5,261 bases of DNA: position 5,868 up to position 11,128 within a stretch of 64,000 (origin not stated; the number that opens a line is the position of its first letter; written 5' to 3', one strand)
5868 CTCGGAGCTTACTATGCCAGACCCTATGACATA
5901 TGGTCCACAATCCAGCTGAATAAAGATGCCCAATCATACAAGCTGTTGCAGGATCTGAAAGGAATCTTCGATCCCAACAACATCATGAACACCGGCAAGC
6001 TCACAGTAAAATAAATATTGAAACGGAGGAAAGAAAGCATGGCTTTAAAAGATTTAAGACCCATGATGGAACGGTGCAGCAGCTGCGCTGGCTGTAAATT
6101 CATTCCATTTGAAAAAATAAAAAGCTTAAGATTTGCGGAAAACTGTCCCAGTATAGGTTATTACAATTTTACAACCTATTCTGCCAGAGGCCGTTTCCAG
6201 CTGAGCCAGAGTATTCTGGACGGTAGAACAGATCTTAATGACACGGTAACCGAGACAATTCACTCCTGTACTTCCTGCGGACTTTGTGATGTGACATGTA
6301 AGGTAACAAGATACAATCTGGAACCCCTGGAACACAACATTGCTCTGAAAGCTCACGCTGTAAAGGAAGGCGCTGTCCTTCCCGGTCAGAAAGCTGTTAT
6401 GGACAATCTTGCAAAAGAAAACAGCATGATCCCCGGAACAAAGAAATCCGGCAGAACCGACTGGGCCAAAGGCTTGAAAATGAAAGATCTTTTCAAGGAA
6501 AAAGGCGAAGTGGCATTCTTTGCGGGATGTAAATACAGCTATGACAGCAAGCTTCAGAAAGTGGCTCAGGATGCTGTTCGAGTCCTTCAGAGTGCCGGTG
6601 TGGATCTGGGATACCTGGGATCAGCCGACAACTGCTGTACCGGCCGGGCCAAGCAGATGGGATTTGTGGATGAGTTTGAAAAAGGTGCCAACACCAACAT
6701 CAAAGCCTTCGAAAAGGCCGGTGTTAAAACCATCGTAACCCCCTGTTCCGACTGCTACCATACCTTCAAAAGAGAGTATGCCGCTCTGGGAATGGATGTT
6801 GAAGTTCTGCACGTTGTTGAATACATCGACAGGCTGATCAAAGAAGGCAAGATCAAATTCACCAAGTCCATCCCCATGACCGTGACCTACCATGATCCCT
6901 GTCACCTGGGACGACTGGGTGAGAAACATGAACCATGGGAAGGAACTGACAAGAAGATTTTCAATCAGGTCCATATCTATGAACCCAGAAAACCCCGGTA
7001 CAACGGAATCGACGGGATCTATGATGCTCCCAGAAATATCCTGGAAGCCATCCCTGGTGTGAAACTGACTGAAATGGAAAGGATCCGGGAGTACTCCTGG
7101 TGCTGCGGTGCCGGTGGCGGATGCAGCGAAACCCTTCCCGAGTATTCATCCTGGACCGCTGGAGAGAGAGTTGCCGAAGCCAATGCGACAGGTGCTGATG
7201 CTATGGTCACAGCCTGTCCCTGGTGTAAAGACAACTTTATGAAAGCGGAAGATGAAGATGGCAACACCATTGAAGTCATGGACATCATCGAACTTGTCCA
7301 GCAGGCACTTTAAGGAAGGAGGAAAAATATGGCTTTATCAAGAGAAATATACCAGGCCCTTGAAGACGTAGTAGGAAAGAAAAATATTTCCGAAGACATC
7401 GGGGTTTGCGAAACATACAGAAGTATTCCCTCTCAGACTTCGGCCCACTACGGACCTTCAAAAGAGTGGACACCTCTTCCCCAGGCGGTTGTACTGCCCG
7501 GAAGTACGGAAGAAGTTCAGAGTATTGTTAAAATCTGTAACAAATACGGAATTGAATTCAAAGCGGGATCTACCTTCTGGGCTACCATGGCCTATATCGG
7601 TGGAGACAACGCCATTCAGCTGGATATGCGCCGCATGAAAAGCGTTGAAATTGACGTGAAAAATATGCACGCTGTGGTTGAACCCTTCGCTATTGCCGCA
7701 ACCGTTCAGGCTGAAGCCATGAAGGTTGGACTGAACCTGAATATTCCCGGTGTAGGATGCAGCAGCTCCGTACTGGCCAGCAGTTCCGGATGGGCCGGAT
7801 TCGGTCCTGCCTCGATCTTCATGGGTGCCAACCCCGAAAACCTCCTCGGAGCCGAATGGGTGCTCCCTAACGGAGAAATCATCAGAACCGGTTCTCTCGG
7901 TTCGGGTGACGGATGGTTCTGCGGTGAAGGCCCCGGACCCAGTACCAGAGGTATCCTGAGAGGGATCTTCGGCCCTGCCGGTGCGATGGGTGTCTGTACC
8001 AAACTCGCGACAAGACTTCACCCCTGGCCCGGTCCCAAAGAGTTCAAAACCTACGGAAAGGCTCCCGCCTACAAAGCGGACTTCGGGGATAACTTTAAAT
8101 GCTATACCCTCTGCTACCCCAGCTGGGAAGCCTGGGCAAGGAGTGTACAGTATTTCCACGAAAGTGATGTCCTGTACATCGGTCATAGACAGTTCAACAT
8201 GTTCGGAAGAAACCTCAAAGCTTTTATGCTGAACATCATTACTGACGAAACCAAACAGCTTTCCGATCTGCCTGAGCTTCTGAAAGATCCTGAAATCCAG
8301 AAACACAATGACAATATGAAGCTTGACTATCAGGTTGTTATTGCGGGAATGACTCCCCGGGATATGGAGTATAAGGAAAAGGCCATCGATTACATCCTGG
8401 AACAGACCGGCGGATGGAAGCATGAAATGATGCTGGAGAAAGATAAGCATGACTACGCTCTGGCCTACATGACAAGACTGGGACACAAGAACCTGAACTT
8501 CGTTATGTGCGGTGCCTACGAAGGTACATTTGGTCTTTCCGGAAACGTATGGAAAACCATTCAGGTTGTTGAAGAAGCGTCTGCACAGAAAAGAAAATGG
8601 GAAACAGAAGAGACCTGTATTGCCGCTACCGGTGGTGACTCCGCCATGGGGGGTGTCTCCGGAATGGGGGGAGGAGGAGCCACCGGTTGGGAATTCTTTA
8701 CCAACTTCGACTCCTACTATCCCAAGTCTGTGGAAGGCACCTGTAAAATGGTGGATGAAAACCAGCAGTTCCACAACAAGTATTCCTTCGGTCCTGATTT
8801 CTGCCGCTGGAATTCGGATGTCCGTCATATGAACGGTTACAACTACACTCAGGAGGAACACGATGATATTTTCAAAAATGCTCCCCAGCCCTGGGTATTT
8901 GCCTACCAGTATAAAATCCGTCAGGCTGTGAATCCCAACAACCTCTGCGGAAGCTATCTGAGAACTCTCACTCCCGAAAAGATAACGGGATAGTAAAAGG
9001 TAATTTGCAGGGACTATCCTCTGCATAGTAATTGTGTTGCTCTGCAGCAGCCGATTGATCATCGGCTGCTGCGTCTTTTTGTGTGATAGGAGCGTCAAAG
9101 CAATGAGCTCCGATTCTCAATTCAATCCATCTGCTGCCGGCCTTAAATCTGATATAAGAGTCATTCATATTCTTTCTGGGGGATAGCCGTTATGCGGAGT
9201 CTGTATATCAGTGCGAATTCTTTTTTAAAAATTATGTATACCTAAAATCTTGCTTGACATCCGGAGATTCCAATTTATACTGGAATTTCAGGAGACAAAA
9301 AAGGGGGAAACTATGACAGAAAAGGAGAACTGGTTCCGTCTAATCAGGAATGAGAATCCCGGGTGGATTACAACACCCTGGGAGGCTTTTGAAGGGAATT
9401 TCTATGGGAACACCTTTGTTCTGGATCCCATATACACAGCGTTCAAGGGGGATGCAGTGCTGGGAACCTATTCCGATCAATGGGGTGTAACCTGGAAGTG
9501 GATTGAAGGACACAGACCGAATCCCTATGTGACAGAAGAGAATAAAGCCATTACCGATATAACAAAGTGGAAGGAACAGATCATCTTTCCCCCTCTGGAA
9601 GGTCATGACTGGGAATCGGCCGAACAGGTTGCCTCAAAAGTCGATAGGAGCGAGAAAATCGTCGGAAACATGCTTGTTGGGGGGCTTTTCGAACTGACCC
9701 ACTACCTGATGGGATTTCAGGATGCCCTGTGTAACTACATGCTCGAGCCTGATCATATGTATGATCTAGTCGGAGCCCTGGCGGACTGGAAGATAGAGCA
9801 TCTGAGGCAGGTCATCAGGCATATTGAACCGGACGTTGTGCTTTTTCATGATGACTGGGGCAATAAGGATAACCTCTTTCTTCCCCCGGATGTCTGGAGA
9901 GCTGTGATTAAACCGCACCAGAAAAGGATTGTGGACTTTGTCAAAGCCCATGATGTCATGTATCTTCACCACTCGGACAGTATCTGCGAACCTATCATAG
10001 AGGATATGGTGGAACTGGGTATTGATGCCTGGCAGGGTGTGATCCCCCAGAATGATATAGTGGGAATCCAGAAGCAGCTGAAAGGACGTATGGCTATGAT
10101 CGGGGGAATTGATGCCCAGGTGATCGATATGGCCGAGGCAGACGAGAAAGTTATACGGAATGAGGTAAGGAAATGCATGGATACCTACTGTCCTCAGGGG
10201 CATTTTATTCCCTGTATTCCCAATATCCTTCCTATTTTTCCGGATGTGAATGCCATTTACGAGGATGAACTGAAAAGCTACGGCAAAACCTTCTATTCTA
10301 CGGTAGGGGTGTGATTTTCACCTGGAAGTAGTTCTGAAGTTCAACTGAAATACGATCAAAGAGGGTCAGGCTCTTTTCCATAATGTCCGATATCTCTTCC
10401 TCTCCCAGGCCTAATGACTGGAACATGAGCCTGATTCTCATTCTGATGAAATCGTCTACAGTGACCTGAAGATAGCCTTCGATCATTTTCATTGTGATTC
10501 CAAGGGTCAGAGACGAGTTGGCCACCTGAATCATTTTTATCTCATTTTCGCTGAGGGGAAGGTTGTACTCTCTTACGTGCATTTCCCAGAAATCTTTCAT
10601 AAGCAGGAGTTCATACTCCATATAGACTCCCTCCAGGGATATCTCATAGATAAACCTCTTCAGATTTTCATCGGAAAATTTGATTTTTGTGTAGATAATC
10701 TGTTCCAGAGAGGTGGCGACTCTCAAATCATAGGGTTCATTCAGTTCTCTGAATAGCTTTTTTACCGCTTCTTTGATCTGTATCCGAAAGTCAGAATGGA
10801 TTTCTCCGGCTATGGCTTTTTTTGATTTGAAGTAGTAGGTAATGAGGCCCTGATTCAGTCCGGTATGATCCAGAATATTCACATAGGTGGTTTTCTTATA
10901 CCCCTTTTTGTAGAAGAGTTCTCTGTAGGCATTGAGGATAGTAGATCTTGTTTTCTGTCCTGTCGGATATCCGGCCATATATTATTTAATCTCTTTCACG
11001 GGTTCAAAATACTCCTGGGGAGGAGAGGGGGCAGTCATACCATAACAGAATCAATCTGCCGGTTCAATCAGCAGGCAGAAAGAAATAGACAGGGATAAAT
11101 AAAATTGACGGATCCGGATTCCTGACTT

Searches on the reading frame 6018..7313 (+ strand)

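Call 35: search_protein_families(library=pfam, proteins=[window:6018-7313:+], max_evalue=0.00001)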
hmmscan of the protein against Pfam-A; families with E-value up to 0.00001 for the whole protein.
window:6018-7313:+ (431 aa): 2 families
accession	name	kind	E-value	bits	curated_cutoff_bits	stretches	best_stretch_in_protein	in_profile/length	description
PF02754.22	CCG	-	6e-30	103.6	20.6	2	165-251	1-85/85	Cysteine-rich domain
PF13183.11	Fer4_8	-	6.4e-07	30.3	27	1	17-96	2-66/68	4Fe-4S dicluster domain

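Call 88: search_protein_families(library=ncbifam, proteins=[window:6018-7313:+], max_evalue=1e-10)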
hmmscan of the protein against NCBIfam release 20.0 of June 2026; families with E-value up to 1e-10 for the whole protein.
window:6018-7313:+ (431 aa): 8 families
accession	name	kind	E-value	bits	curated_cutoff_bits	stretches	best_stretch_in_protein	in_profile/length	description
NF004898.0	PRK06259.1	equivalog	2.1e-52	178.3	385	2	40-299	143-389/488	fumarate reductase (CoM/CoB) subunit TfrB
NF045670.1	quin_L_LdhH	equivalog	7e-30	103.9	800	1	134-300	439-613/706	L-lactate dehydrogenase (quinone) large subunit LdhH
NF008369.0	PRK11168.1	equivalog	2.3e-22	79.5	278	1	142-302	146-310/401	anaerobic glycerol-3-phosphate dehydrogenase subunit C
NF045663.1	diclust_near_Sec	equivalog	1e-18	66.8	530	1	42-296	317-543/759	pyridine nucleotide-disulfide oxidoreductase/dicluster-binding protein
TIGR03379.1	glycerol3P_GlpC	equivalog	5.2e-17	61.7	279.9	1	148-302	148-307/397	anaerobic glycerol-3-phosphate dehydrogenase subunit GlpC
NF045724.1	ferredox_TmcB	equivalog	2.5e-15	56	735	0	255-302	281-328/430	electron transfer complex ferredoxin TmcB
NF045711.1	sulf_resp_HmcF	equivalog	4e-13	49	750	0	328-411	345-429/457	sulfate respiration complex iron-sulfur protein HmcF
TIGR03288.1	CoB_CoM_SS_B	equivalog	3e-11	43.2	345.15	1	165-409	2-239/290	CoB--CoM heterodisulfide reductase subunit B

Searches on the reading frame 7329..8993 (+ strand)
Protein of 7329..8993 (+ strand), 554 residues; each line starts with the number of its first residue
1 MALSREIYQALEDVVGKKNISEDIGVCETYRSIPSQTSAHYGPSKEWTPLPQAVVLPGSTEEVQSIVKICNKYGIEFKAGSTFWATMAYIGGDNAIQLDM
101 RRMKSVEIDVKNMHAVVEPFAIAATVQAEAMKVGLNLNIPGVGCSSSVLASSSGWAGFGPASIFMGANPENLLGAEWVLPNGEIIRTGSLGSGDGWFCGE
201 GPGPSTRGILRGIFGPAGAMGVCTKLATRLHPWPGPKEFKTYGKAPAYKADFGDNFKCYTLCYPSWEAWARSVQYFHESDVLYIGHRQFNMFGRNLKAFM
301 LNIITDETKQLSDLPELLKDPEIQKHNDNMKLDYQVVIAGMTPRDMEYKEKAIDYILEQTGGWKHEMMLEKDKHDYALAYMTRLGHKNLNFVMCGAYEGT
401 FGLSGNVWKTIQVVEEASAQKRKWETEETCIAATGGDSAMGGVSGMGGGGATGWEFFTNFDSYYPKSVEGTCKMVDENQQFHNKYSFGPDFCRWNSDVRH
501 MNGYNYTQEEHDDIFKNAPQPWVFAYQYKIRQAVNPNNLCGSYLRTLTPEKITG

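Call 35: search_protein_families(library=pfam, proteins=[window:7329-8993:+], max_evalue=0.00001)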
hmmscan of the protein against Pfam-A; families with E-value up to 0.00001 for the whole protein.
window:7329-8993:+ (554 aa): 1 family
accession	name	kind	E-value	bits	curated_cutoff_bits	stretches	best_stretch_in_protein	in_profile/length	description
PF01565.28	FAD_binding_4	-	1.2e-16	61.2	26.4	1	51-188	1-139/139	FAD binding domain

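Call 88: search_protein_families(library=ncbifam, proteins=[window:7329-8993:+], max_evalue=1e-10)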
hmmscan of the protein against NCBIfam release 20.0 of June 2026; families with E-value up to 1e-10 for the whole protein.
window:7329-8993:+ (554 aa): 0 families

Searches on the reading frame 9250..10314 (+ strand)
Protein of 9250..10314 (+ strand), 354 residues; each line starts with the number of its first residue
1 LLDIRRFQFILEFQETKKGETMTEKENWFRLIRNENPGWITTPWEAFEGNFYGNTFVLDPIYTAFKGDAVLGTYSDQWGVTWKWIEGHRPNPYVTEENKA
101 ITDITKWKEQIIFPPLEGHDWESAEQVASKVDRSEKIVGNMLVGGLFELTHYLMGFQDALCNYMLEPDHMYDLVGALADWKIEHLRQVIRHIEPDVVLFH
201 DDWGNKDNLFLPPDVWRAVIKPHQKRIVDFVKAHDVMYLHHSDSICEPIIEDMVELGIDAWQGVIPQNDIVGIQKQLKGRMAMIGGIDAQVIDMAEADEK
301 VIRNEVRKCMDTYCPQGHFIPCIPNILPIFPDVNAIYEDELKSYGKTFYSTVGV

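Call 3: search_protein_families(library=pfam, proteins=[window:9250-10314:+])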
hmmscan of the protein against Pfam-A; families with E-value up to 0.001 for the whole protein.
window:9250-10314:+ (354 aa): 1 family
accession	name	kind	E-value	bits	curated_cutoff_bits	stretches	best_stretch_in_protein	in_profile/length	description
PF01208.23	URO-D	-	9.4e-16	58.2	23.9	1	79-318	82-319/346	Uroporphyrinogen decarboxylase (URO-D)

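Call 4: search_protein_families(library=ncbifam, proteins=[window:9250-10314:+])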
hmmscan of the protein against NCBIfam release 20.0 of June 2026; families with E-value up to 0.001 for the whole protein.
window:9250-10314:+ (354 aa): 3 families
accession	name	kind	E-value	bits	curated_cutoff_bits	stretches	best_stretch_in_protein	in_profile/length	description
NF040654.1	MtaA_Meth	equivalog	2.7e-11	43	400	1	124-311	126-304/337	methylcobamide:CoM methyltransferase MtaA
NF004889.0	PRK06252.1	subfamily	4.4e-09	35.8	244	1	122-311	126-305/340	methylcobalamin:coenzyme M methyltransferase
TIGR01463.1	mtaA_cmuA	subfamily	2.7e-07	30.2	235.4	1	122-311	125-307/340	MtaA/CmuA family methyltransferase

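Call 63: search_solved_structures(query=window:9310-10314:+, max_evalue=0.01, show_alignments=1)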
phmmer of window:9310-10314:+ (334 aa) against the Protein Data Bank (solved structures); distinct sequences matched with E-value up to 0.01: 0.

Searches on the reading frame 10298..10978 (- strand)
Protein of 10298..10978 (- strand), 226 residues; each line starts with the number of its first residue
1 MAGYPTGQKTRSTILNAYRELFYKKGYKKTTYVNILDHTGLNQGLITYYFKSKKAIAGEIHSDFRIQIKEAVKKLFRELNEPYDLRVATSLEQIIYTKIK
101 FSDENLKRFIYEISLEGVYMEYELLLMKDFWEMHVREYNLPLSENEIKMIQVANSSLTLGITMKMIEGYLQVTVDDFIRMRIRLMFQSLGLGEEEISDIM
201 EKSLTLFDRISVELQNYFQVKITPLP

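Call 3: search_protein_families(library=pfam, proteins=[window:10298-10978:-])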
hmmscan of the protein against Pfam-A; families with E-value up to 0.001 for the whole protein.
window:10298-10978:- (226 aa): 1 family
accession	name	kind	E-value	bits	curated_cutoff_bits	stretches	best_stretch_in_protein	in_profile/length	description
PF00440.29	TetR_N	-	2.4e-09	37.2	24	1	14-59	1-46/47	Bacterial regulatory proteins, tetR family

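Call 4: search_protein_families(library=ncbifam, proteins=[window:10298-10978:-])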
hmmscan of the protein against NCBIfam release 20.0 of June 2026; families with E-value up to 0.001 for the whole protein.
window:10298-10978:- (226 aa): 10 families
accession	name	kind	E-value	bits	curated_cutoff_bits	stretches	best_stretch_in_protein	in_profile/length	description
NF037937.1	septum_RefZ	equivalog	2.3e-10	40.7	180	1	12-118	2-108/195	forespore capture DNA-binding protein RefZ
NF041196.1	ScbR_bind_reg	equivalog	3.9e-10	40.2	150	1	8-77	5-74/191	ScbR family autoregulator-binding transcription factor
NF051852.1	efflux_TF_MtrR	exception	2.8e-06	27.2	280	1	7-123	8-122/205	multidrug efflux system transcriptional repressor MtrR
NF053516.1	TranRepPrsAVib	equivalog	1.5e-05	24.9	300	1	8-88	5-85/208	TetR family transcriptional repressor PsrA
NF007949.0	PRK10668.1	equivalog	5.3e-05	22.8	271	1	8-113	10-112/216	multidrug efflux transporter transcriptional repressor AcrR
TIGR03384.1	betaine_BetI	equivalog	0.00014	21.6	201.3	1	11-82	10-81/189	choline-binding transcriptional repressor BetI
TIGR03968.1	mycofact_TetR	equivalog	0.00018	21.2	224.9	1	9-106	9-100/190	mycofactocin system transcriptional regulator MftR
NF007430.0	PRK09975.1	equivalog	0.00051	19.2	274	0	8-63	10-65/220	acrEF/envCD operon transcriptional regulator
NF001978.0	PRK00767.1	equivalog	0.00059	19.7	118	1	11-79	11-79/197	transcriptional regulator BetI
NF051457.1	acryl_TF_AcuR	equivalog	0.001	18.4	247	0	8-87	16-95/204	acrylate utilization transcriptional regulator AcuR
